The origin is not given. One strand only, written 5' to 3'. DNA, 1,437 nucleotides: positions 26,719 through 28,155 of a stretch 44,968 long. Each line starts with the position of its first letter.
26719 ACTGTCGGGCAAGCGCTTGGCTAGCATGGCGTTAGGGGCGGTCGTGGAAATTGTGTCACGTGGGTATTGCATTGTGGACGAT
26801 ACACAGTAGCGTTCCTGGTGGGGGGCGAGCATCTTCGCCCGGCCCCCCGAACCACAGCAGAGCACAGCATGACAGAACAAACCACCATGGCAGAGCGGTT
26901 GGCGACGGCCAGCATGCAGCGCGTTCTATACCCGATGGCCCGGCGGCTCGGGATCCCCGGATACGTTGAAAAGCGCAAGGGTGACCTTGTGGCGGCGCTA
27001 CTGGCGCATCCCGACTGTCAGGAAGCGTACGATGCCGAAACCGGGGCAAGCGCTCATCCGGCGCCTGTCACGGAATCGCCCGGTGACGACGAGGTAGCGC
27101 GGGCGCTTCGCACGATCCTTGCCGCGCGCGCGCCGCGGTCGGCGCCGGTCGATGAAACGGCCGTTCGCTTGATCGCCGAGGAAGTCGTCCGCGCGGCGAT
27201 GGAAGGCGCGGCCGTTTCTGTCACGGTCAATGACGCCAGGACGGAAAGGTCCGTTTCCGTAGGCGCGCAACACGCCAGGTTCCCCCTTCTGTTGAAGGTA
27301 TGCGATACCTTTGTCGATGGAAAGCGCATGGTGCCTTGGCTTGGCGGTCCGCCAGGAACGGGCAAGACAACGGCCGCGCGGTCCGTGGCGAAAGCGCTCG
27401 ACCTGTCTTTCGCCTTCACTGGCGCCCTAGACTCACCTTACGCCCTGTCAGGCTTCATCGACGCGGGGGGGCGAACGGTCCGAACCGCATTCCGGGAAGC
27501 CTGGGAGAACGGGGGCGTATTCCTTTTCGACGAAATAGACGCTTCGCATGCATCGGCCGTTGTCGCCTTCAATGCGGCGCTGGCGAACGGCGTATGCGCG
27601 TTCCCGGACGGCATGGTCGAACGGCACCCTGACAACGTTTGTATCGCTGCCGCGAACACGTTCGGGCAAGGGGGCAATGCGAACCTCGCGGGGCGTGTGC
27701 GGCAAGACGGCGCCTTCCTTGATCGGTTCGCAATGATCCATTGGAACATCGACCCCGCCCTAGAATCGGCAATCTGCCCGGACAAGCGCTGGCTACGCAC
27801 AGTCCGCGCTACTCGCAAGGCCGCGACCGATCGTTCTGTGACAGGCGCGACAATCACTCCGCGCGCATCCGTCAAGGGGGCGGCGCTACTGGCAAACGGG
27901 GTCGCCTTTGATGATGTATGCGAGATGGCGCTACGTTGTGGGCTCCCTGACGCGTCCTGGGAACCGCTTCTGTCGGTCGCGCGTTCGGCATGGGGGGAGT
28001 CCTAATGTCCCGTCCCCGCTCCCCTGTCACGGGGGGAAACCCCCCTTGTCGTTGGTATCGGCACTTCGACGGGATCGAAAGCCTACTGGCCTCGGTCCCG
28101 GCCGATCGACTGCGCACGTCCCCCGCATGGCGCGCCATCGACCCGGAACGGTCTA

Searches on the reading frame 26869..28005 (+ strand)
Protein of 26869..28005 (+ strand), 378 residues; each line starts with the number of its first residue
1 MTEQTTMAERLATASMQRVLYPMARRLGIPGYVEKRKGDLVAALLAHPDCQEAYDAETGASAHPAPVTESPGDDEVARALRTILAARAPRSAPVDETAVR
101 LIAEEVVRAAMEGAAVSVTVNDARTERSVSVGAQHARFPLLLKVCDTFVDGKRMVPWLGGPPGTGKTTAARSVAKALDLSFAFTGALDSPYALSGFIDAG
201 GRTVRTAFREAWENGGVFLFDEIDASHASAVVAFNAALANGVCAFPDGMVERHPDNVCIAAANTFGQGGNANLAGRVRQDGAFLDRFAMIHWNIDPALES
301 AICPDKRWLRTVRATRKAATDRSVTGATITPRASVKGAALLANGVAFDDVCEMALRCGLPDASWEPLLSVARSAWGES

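Call 12: search_protein_families(library=pfam, proteins=[window:26869-28005:+], max_evalue=0.1)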
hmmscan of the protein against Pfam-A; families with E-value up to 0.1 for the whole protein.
window:26869-28005:+ (378 aa): 14 families
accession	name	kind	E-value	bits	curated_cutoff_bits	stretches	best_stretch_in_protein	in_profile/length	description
PF00004.35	AAA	-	7.5e-13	49.5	21.2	1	158-276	3-122/131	ATPase family associated with various cellular activities (AAA)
PF07728.20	AAA_5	-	7.9e-08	32.8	22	1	158-269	4-128/139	AAA domain (dynein-related subfamily)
PF07498.18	Rho_N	-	0.00039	20.8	24.9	1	20-45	10-35/43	Rho termination factor, N-terminal domain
PF05496.18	RuvB_N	-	0.0007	19.8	27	0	158-185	38-65/159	Holliday junction DNA helicase RuvB P-loop domain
PF13191.12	AAA_16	-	0.00088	20.3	32.6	1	158-199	29-72/167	AAA ATPase domain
PF13238.12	AAA_18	-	0.0014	19.5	29.4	1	158-185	3-25/128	AAA domain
PF13604.12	AAA_30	-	0.0071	16.5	27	1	145-178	10-43/191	AAA domain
PF13207.12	AAA_17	-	0.008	16.9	27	1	160-186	2-28/136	AAA domain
PF13671.12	AAA_33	-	0.012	16.3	27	1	157-178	3-24/143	AAA domain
PF24883.2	NPHP3_N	-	0.013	16.1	24.8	1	154-178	23-47/164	Nephrocystin 3, N-terminal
PF07726.17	AAA_3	-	0.013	15.8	27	0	159-273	5-121/131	ATPase family associated with various cellular activities (AAA)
PF02224.24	Cytidylate_kin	-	0.024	14.8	26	1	159-187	4-32/211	Cytidylate kinase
PF00910.28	RNA_helicase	-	0.053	14.4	21.5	1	157-180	2-25/105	RNA helicase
PF13401.12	AAA_22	-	0.06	14.1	27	0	158-179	10-31/130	AAA domain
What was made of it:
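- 26869..28005 (+): CobS/MoxR-like AAA+ ATPase, first gene of the rightward operon. It is not an initiator-type AAA+. The Rho_N match is below Pfam's cut-off (20.8 against 24.9 bits, call 12).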

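Call 13: search_protein_families(library=phrogs, proteins=[window:26869-28005:+], max_evalue=0.1)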
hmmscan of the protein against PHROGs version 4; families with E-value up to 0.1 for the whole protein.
window:26869-28005:+ (378 aa): 14 families
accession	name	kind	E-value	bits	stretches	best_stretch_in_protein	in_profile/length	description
phrog_249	-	moron, auxiliary metabolic gene and host takeover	1.6e-39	137.3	1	91-367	65-363/380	porphyrin biosynthesis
phrog_3757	-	unknown function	2.2e-08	34.9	1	158-225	131-195/367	-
phrog_10401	-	other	6.7e-07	29.4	1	159-225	466-529/667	ATPase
phrog_168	-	DNA, RNA and nucleotide metabolism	5.4e-05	24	1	157-230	46-116/314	clamp loader of DNA polymerase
phrog_16448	-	other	0.00029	20.2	1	158-289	454-587/680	ATPase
phrog_5846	-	DNA, RNA and nucleotide metabolism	0.00054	20.3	1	160-199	45-71/380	clamp loader of DNA polymerase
phrog_11838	-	DNA, RNA and nucleotide metabolism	0.0016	18.7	1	150-189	38-76/420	clamp loader of DNA polymerase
phrog_15585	-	unknown function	0.0033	16.8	1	157-224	353-426/793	-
phrog_1297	-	other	0.0077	16.3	1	151-228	23-113/356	ATPase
phrog_21479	-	unknown function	0.0094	16.9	1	154-179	27-52/68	-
phrog_30773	-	unknown function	0.01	15.1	1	158-225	201-266/666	-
phrog_7485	-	unknown function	0.012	15.6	1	158-227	232-290/430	-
phrog_7998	-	unknown function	0.028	14.6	0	81-132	58-113/339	-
phrog_325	-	DNA, RNA and nucleotide metabolism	0.083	12.1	0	153-184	490-525/986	Dda-like helicase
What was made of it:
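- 26869..28005 (+): phrog_249 at E 1.6e-39, Pfam AAA and AAA_5 (calls 12, 13).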

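Call 15: find_related_loci(query=window:26869-28005:+, collection=viral_contigs, flank=6000)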
Query window:26869-28005:+ (378 aa) in viral_contigs; peptide patterns used: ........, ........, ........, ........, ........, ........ (x = any residue, [..] = any of these).
5 stretches matched a pattern, but none encodes a relative of the query by tblastn (E <= 1e-3).

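Call 17: find_homologous_proteins(query=window:26869-28005:+, max_evalue=1e-10)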
Query window:26869-28005:+ (378 aa): 930 proteins with E <= 1e-10 among 8000 candidates; the best 120 are listed.
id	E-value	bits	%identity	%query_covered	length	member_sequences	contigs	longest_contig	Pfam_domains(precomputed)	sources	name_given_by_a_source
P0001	4.2e-237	804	97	100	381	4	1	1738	PF00004.36,PF07728.21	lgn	-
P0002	5.1e-163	561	73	98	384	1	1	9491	PF00004.36,PF07728.21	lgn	-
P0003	9.6e-114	398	54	99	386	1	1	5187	PF00004.36,PF07728.21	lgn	-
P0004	3.5e-112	393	54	98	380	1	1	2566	PF00004.36,PF07728.21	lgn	-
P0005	4.9e-108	380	54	97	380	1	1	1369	PF00004.36,PF07728.21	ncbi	-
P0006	9.1e-108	379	54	99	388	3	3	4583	PF00004.36,PF07728.21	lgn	-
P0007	9.4e-108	379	53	100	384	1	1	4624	PF00004.36,PF07728.21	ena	-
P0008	1.0e-107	379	54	97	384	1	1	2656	PF00004.36,PF07728.21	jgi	-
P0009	1.0e-107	379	52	99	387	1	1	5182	PF00004.36,PF07728.21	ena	-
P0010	3.0e-107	377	54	99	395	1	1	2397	PF00004.36,PF07728.21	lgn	-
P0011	5.9e-107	376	51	99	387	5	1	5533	PF00004.36,PF07728.21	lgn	-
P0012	1.1e-105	372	53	96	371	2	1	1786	PF00004.36,PF07728.21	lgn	-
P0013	3.6e-100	354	52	100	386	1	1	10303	PF00004.36,PF07728.21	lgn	-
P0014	5.9e-99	350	50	100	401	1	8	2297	PF00004.36,PF07728.21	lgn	-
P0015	4.6e-90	321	46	99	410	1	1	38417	PF00004.36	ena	-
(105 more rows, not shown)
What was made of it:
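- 26869..28005 (+): Source names are CobS or MoxR-like (call 17).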

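Call 18: find_encoding_contigs(protein=P0002, flank=10000, max_places=3)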
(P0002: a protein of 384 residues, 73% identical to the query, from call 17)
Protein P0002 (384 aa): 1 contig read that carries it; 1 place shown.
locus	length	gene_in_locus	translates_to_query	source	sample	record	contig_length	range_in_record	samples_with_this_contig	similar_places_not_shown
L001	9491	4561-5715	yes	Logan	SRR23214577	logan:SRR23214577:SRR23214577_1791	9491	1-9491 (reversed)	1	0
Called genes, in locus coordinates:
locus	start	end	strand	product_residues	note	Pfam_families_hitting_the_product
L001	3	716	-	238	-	?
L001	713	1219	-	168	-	-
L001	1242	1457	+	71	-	-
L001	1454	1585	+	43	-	-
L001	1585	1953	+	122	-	-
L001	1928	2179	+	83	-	-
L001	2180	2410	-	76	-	PF24729:Acb2_Tad1_hairpin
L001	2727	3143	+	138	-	PF08281:Sigma70_r4_2, PF04545:Sigma70_r4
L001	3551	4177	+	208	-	-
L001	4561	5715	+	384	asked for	PF00004:AAA, PF07728:AAA_5 (weak)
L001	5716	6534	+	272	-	-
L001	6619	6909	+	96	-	-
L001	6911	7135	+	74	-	-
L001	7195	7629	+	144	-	-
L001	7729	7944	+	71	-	-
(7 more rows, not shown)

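Call 19: find_encoding_contigs(protein=P0001, flank=10000, max_places=3)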
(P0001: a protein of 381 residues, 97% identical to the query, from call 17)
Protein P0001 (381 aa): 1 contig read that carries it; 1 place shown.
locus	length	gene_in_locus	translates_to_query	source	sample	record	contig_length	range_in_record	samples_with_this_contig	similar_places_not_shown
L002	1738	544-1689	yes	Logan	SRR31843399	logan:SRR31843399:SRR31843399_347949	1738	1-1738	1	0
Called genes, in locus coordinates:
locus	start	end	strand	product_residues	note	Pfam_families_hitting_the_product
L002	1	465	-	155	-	?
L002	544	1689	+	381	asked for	PF00004:AAA, PF07728:AAA_5 (weak)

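Call 43: find_encoding_contigs(protein=P0015, flank=10000, max_places=2)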
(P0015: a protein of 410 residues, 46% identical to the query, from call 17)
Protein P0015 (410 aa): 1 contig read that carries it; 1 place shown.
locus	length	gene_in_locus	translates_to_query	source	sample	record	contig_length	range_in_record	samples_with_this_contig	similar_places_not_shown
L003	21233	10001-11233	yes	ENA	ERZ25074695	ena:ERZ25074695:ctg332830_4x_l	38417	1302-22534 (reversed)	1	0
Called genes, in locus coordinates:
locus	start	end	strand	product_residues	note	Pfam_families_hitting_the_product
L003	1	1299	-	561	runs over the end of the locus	-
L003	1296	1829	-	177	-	-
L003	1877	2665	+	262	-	-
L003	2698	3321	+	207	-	-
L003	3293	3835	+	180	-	PF00777:Glyco_transf_29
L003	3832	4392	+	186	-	-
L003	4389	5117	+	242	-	-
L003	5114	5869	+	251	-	-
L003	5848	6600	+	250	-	-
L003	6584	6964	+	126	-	-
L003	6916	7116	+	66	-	-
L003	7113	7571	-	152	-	-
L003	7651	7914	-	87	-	-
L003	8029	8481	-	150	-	-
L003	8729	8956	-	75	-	-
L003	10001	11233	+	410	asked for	PF00004:AAA (weak)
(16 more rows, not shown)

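Call 44: find_encoding_contigs(protein=P0013, flank=10000, max_places=2)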
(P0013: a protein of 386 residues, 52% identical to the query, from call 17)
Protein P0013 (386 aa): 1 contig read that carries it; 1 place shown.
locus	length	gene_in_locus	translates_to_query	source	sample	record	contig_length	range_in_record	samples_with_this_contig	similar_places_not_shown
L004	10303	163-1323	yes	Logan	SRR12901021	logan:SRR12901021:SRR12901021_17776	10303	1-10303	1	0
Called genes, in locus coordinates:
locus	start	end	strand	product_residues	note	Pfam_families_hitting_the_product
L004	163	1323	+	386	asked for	PF00004:AAA, PF07728:AAA_5 (weak)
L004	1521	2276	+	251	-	-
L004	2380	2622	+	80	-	-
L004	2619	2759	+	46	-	-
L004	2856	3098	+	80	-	-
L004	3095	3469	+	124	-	PF20213:DUF6573 (faint)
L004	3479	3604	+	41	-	-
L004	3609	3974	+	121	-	PF24746:DUF7694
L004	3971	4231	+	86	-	-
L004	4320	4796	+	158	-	-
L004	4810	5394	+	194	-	-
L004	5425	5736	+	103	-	-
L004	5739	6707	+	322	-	PF09588:YqaJ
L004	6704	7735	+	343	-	PF03837:RecT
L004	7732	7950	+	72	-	-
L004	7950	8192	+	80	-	-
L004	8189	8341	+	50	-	-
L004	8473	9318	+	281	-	-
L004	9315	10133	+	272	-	PF01695:IstB_IS21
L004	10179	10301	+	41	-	?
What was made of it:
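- Relative L004 carries a DnaC/IstB-like loader at the corresponding place (call 44).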

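Call 45: find_encoding_contigs(protein=P0003, flank=10000, max_places=2)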
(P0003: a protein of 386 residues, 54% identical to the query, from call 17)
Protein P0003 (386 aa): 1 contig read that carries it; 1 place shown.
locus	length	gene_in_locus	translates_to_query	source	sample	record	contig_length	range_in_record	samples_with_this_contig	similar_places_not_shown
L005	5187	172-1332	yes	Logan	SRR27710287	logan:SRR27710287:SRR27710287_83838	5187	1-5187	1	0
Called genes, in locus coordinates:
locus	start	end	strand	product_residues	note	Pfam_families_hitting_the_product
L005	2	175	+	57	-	?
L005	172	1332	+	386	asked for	PF00004:AAA, PF07728:AAA_5 (faint)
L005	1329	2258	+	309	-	-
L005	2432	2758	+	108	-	-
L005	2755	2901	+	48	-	-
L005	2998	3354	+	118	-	-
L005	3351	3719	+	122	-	PF20213:DUF6573 (weak)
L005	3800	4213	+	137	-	-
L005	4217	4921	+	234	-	PF04545:Sigma70_r4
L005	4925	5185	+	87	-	?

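Call 63: search_dna_similar(query=window:26869-28005:+, collection=phages, mode=protein, max_rows=15)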
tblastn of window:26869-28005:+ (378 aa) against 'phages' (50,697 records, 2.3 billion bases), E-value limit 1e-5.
Records with a match: 415; places in all: 415; records where one place covers at least 80% of the query: 2.
Best place of each record, by identity: <60% 415.
By first word of the organism name: Staphylococcus 236; Mycobacterium 80; Listeria 70; Acinetobacter 8; Gordonia 6; Clostridium 4; Rhizobium 3; Lactobacillus 2; Alteromonas 2; Sinorhizobium 1; and 3 more.
By host as written in the record: Staphylococcus aureus 85; Mycobacterium smegmatis mc2 155 50; Listeria monocytogenes 48; - 36; Mycobacterium smegmatis mc#155 22; Staphylococcus carnosus TM300 17; Staphylococcus sp. 17; Staphylococcus xylosus M1997-2/10 8; and 75 more.
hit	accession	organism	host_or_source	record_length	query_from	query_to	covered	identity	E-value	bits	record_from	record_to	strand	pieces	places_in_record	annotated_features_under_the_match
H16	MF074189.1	Sinorhizobium phage phiM5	Sinorhizobium meliloti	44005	94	361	71%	46.4%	9e-44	167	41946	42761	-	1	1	putative ATPase | hypothetical protein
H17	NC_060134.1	Gordonia phage Octobien14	Gordonia terrae 3612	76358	65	364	79%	34.8%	8e-28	121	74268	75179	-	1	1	145: porphyrin biosynthesis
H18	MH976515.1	Gordonia phage Octobien14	Gordonia terrae 3612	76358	65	364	79%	34.8%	8e-28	121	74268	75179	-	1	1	145: AAA-ATPase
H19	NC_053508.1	Mycobacterium phage GuuelaD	Mycobacterium smegmatis mc2 155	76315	51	364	83%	32.3%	4e-15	83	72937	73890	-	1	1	136: porphyrin biosynthesis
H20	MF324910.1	Mycobacterium phage GuuelaD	Mycobacterium smegmatis mc2 155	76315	51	364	83%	32.3%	4e-15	83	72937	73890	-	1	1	136: AAA-ATPase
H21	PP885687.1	Tunturiibacter phage Tunturi_4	Tunturiibacter empetritectus M8UP27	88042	104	359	68%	37.1%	9e-29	124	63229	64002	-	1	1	porphyrin biosynthesis protein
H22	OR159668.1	Mycobacterium phage Aegeus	Mycobacterium chelonae ATCC 35752_DMP1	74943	94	367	72%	34.5%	1e-24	111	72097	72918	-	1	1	148: AAA-ATPase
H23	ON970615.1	Mycobacterium phage Baudelaire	Mycobacterium chelonae ATCC 35752_DMP1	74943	94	367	72%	34.5%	1e-24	111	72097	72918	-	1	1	148: AAA-ATPase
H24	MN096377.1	Mycobacterium phage Finnry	Mycobacterium smegmatis mc#155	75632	64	364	80%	31.0%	9e-17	88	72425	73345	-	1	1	133: AAA-ATPase | 132: hypothetical protein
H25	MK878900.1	Mycobacterium phage MsGreen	Mycobacterium smegmatis mc2 155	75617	64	364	80%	31.0%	2e-16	87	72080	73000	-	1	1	135: AAA-ATPase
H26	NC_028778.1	Mycobacterium phage Snenia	Mycobacterium smegmatis mc2 155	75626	64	364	80%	31.0%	2e-16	87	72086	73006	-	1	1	134: porphyrin biosynthesis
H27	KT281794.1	Mycobacterium phage Snenia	Mycobacterium smegmatis mc2 155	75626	64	364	80%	31.0%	2e-16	87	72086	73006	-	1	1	134: AAA-ATPase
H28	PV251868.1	Mycobacterium phage Jobypre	Mycobacterium smegmatis mc#155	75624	64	364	80%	31.0%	2e-16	87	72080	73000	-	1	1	134: AAA-ATPase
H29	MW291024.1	Mycobacterium phage Jubie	Mycobacterium smegmatis mc2 155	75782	64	364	80%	31.0%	2e-16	87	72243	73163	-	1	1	135: AAA-ATPase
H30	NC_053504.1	Mycobacterium phage Lumos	Mycobacterium smegmatis mc2 155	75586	64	364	80%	31.0%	2e-16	87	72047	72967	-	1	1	porphyrin biosynthesis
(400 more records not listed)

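Call 101: find_related_loci(query=A5, collection=genome_contigs, flank=10000)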
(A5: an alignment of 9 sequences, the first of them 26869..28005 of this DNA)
Query A5 (378 aa) in genome_contigs; peptide patterns used: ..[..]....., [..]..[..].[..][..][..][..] (x = any residue, [..] = any of these).
204 stretches matched a pattern; 8 encode a relative of the query (tblastn E <= 1e-3); 8 distinct loci.
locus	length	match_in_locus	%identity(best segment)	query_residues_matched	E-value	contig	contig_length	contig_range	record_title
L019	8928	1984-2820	49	94-367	2e-74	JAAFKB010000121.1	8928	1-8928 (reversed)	MAG: Sphaerotilus sp. isolate bin1.concoct.b11b12b14.030 WN_Sphaerotilus_1_scaffold_121, whole genome shotgun sequence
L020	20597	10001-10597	48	160-359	3e-51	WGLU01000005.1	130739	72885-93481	MAG: Proteobacteria bacterium isolate RI_95 c_000000021753, whole genome shotgun sequence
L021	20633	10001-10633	45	156-361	2e-50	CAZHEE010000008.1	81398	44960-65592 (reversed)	MAG TPA_asm: uncultured Micavibrio sp. isolate SRP063590_co1_54 genome assembly, contig: NODE_301_length_81398_cov_6.266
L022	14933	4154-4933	38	95-361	1e-42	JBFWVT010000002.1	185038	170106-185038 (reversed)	MAG: Alphaproteobacteria bacterium isolate CA_2019_TPBS_10 NODE_697_length_185038_cov_7.686763_TPBS, whole genome shotgu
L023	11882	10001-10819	33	51-316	6e-37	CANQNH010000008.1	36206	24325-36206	MAG: uncultured Clostridia bacterium isolate Lapin-012__bin35 genome assembly, contig: Lapin-012__NODE_1874_length_36206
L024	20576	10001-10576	35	153-343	5e-31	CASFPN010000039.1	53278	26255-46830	uncultured bacterium isolate SI.T13.metabat-bins.66 genome assembly, contig: SI.T13.metabat-bins.66.fa_k141_462194, whol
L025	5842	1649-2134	41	160-318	4e-27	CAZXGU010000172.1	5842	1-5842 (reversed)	MAG TPA_asm: uncultured Sangeribacter sp. isolate SRP199465_co1_536 genome assembly, contig: NODE_37828_length_5842_cov_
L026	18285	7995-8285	51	202-298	4e-25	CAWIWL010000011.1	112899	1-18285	MAG: uncultured Acidobacteriota bacterium isolate MFD04850.bin.1.225 genome assembly, contig: contig_20867, whole genome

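Call 108: search_solved_structures(query=window:26869-28005:+, max_evalue=0.001)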
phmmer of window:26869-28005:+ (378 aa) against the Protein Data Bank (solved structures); distinct sequences matched with E-value up to 0.001: 152 (the best 60 are shown).
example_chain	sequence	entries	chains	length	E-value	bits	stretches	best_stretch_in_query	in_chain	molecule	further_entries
9bji_A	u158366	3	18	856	3.8e-09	39.5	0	158-226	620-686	Nuclear valosin-containing protein-like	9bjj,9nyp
8rhn_K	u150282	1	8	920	9.1e-09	38.2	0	158-229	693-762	ATPase family gene 2 protein homolog A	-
5vc7_A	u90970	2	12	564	1.8e-08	37.3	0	158-228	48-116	VCP-like ATPase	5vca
6oaa_B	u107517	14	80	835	2.8e-08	36.6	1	158-252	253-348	Cell division control protein 48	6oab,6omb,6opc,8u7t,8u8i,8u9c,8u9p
8dar_A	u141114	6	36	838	2.8e-08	36.6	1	158-252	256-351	Cell division control protein 48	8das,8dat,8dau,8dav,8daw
5g4g_A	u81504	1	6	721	3e-08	36.5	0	158-227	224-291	VCP-LIKE ATPASE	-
7wub_C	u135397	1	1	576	3.1e-08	36.5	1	158-227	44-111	Transitional endoplasmic reticulum ATPase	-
5g4f_A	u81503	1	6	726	3.1e-08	36.5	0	158-227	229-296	VCP-LIKE ATPASE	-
7wub_D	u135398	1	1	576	3.1e-08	36.5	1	158-227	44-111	Transitional endoplasmic reticulum ATPase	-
8r0e_A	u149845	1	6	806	3.2e-08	36.4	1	158-226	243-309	Transitional endoplasmic reticulum ATPase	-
6mck_A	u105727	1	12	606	3.6e-08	36.2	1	158-227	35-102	Transitional endoplasmic reticulum ATPase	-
9ox9_A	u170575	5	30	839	4.1e-08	36.1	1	158-227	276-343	vesicle-fusing ATPase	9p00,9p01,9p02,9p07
6chs_H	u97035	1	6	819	5.1e-08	35.8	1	158-228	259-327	Putative cell division control protein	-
9lgo_A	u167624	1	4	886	5.3e-08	35.7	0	158-228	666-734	ATPase family gene 2 protein homolog A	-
6oa9_A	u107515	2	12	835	5.9e-08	35.5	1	158-252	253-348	Cell division control protein 48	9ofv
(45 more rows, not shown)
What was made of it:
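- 26869..28005 (+): PDB neighbours are p97/Cdc48 (call 108).
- On Iteron-type replication origin: The AAA+ protein is CobS/MoxR-like (calls 13, 17, 108).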

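Call 110: search_protein_families(library=ncbifam, proteins=[window:26869-28005:+], max_evalue=0.01)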
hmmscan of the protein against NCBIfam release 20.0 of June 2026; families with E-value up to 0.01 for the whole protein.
window:26869-28005:+ (378 aa): 16 families
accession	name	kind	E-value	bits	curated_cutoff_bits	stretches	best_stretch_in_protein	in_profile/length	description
TIGR01243.1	CDC48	subfamily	7.7e-07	27.8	802.65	1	158-263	492-598/733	CDC48 family AAA ATPase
NF042959.1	IteA_antiphage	equivalog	2e-06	27.2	510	1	159-225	131-194/367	anti-phage ATPase IteA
NF047747.1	PrtsmActNtasePan2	equivalog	2.8e-06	26.8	700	1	158-228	190-258/397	proteasome-activating nucleotidase Pan2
NF003069.1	PRK03992.1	subfamily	3.1e-06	26.6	500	1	158-228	170-238/379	proteasome-activating nucleotidase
TIGR01242.2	TIGR01242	subfamily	3.9e-06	26.1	500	1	158-229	153-222/362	proteasome-activating nucleotidase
NF047748.1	PrtsmActNtasePan1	equivalog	3.4e-05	23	750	1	158-227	187-254/405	proteasome-activating nucleotidase Pan1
TIGR01241.2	FtsH_fam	equivalog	5.1e-05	22.2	600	1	158-225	200-265/598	ATP-dependent zinc metalloprotease FtsH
TIGR03922.1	T7SS_EccA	equivalog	0.0011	17.6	466.65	1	158-177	317-336/557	type VII secretion AAA-ATPase EccA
TIGR00763.1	lon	equivalog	0.0016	17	608.05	1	158-181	358-381/795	endopeptidase La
TIGR02173.1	cyt_kin_arch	equivalog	0.0028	17.7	102.1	1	157-186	4-33/169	(d)CMP kinase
NF000868.0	PRK00080.1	equivalog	0.003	16.5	282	0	158-184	56-82/330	Holliday junction branch migration DNA helicase RuvB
NF010004.0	PRK13477.1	equivalog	0.0036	15.8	524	1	153-187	285-319/514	bifunctional pantoate--beta-alanine ligase/(d)CMP kinase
NF041006.2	cell_div_CdvC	equivalog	0.0048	15.9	650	1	158-225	139-209/370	cell division protein CdvC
NF006743.0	PRK09270.1-2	equivalog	0.0066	15.5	227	0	143-188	18-63/217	nucleoside/nucleotide kinase family protein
NF008004.0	PRK10733.1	equivalog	0.0072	14.3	1008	1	158-226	190-256/644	ATP-dependent zinc metalloprotease FtsH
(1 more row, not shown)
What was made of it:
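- On Initiator-clade AAA+ (DnaA/DnaC/Orc) for the neighbouring ATPase: The best matches are phrog_249 (CobS-like) and classical AAA proteins (calls 12, 13, 108, 110).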

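Call 114: find_encoding_contigs(protein=P0011, flank=6000, max_places=1)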
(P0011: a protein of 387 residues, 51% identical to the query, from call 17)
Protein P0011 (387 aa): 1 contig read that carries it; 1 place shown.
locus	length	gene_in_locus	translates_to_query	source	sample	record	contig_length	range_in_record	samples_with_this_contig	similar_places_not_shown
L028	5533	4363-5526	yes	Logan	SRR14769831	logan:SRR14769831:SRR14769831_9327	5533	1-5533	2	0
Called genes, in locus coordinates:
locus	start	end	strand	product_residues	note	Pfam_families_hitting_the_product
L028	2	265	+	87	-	?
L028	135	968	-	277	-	-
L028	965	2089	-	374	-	-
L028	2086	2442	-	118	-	PF00166:Cpn10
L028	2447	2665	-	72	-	-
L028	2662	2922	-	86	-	-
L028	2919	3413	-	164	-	-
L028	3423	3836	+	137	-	-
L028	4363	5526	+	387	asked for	PF00004:AAA, PF07728:AAA_5 (weak)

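Call 115: find_encoding_contigs(protein=P0007, flank=6000, max_places=1)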
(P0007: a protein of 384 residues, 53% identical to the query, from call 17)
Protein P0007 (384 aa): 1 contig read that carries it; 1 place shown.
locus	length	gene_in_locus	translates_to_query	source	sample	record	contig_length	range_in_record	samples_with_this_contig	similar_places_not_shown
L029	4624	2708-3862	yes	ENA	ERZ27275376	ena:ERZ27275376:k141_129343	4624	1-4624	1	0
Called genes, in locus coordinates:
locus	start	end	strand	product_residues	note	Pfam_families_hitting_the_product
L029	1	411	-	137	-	?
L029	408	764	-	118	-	PF00166:Cpn10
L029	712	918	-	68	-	-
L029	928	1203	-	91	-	-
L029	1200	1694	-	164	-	-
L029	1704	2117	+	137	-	-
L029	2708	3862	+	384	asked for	PF00004:AAA, PF07728:AAA_5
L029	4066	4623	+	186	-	?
